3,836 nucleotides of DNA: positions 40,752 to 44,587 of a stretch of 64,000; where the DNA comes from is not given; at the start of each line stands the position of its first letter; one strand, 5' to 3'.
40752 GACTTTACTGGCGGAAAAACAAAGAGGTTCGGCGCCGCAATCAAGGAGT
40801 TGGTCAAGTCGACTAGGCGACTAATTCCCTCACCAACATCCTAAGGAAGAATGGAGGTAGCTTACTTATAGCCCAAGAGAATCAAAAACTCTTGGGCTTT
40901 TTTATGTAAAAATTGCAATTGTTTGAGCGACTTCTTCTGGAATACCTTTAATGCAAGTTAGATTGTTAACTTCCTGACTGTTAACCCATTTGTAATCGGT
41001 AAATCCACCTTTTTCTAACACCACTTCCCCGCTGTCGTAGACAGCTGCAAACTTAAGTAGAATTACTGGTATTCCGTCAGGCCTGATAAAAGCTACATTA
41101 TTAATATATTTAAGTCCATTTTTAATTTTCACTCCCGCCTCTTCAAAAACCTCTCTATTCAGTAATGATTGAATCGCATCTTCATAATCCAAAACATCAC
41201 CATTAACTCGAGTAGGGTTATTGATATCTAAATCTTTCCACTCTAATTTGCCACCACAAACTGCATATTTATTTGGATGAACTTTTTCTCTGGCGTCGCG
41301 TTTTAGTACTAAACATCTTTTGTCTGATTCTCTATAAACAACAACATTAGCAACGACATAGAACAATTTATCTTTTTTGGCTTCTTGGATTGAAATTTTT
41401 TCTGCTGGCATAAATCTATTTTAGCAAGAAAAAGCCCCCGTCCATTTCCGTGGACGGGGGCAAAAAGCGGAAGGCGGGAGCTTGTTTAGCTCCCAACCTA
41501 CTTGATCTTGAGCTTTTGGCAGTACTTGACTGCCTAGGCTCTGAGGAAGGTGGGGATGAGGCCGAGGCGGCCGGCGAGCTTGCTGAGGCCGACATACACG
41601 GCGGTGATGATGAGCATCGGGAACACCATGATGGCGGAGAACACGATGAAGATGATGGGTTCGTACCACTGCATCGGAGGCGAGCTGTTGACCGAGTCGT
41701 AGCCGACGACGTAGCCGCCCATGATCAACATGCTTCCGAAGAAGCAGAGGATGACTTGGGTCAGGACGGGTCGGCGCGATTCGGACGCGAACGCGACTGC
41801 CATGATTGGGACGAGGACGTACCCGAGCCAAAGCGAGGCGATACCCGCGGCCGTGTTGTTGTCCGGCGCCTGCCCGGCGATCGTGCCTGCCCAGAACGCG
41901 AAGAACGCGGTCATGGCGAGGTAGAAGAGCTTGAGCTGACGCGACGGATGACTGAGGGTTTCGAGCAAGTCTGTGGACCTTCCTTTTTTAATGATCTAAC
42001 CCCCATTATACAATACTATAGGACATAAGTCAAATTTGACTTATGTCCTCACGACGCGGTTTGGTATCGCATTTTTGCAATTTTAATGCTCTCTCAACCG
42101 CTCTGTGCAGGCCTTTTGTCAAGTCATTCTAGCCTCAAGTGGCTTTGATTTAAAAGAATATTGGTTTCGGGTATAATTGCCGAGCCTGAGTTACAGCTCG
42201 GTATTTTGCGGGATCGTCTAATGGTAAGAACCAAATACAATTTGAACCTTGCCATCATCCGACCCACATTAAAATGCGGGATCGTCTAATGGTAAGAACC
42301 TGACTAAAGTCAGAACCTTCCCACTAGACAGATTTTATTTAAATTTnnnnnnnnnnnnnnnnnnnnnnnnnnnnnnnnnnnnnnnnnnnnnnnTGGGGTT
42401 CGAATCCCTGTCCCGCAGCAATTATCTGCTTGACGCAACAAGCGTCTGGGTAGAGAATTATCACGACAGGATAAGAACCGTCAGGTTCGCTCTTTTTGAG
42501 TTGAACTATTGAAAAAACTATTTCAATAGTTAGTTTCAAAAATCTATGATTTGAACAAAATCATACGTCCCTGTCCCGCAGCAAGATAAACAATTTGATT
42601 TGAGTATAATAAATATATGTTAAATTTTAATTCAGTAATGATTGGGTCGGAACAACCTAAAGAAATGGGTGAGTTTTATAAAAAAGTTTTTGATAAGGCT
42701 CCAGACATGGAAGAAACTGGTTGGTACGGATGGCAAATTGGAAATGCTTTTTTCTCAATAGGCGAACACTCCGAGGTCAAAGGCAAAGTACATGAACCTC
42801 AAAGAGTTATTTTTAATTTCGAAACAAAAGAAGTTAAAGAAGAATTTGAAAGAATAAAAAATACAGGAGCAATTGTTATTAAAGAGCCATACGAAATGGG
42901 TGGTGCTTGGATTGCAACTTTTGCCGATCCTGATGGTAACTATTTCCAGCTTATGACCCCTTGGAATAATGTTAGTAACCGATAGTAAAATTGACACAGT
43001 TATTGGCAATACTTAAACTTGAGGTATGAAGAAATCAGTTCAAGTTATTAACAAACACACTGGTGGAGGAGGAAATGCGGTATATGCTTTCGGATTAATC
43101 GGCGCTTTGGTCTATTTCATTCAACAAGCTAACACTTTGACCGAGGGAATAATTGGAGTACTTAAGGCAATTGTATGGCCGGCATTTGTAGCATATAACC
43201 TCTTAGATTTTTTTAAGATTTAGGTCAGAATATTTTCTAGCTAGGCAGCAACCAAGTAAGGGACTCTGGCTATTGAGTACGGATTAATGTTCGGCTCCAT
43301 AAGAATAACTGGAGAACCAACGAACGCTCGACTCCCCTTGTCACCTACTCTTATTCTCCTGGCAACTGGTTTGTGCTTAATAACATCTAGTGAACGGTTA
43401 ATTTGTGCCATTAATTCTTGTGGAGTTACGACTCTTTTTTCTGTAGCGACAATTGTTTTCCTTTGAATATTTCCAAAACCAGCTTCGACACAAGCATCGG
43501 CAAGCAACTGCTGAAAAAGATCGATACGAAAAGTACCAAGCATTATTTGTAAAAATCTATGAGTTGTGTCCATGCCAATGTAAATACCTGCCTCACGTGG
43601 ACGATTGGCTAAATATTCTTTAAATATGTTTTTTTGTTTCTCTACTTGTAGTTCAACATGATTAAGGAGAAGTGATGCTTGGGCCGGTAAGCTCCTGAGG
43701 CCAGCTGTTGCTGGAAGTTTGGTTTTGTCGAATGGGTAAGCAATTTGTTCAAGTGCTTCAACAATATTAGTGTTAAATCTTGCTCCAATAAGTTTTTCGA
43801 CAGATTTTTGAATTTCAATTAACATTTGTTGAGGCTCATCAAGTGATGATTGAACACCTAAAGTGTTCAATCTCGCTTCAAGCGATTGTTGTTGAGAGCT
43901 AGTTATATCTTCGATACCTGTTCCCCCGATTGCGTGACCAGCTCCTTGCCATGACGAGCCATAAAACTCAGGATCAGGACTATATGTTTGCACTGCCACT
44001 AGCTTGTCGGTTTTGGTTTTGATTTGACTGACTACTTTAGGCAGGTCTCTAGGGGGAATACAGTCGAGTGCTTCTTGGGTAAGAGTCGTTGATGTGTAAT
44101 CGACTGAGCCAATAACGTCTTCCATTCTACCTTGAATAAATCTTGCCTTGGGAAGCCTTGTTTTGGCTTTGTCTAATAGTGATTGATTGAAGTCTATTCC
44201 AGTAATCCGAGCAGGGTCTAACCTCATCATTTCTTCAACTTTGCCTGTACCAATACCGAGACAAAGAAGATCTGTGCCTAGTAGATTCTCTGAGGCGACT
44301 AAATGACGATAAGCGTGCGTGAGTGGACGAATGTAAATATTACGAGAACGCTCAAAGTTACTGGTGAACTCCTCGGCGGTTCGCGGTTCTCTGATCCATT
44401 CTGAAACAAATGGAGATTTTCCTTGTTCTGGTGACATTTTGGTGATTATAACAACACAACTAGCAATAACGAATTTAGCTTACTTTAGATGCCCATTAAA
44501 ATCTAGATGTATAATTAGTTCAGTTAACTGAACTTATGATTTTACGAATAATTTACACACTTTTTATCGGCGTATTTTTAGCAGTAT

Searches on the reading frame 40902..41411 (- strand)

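Call 63: search_protein_families(library=pfam, proteins=[window:40902-41411:-], max_evalue=0.001)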
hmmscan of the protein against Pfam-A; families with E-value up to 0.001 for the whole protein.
window:40902-41411:- (169 aa): 1 family
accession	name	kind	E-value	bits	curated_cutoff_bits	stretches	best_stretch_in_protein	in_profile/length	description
PF00293.34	NUDIX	-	7.3e-09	36.2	21.1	1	19-150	4-119/134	NUDIX domain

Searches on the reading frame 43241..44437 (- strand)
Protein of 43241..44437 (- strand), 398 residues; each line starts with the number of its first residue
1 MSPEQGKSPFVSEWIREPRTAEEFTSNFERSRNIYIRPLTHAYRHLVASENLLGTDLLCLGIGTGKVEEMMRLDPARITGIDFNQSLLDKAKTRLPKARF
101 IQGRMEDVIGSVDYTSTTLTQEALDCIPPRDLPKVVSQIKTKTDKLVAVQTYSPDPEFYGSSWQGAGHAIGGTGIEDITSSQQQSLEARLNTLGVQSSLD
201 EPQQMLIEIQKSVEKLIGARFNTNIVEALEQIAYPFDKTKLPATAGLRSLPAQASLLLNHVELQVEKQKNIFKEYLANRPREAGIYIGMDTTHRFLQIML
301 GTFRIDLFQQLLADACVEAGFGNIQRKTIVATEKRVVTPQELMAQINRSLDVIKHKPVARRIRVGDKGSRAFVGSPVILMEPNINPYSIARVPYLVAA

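Call 63: search_protein_families(library=pfam, proteins=[window:43241-44437:-], max_evalue=0.001)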
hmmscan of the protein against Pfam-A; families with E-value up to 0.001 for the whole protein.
window:43241-44437:- (398 aa): 2 families
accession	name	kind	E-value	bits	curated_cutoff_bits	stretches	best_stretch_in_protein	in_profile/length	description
PF13649.12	Methyltransf_25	-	4.3e-07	31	27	1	58-140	2-90/97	Methyltransferase domain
PF08241.18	Methyltransf_11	-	8.5e-05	23.6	21.2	1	58-108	1-54/95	Methyltransferase domain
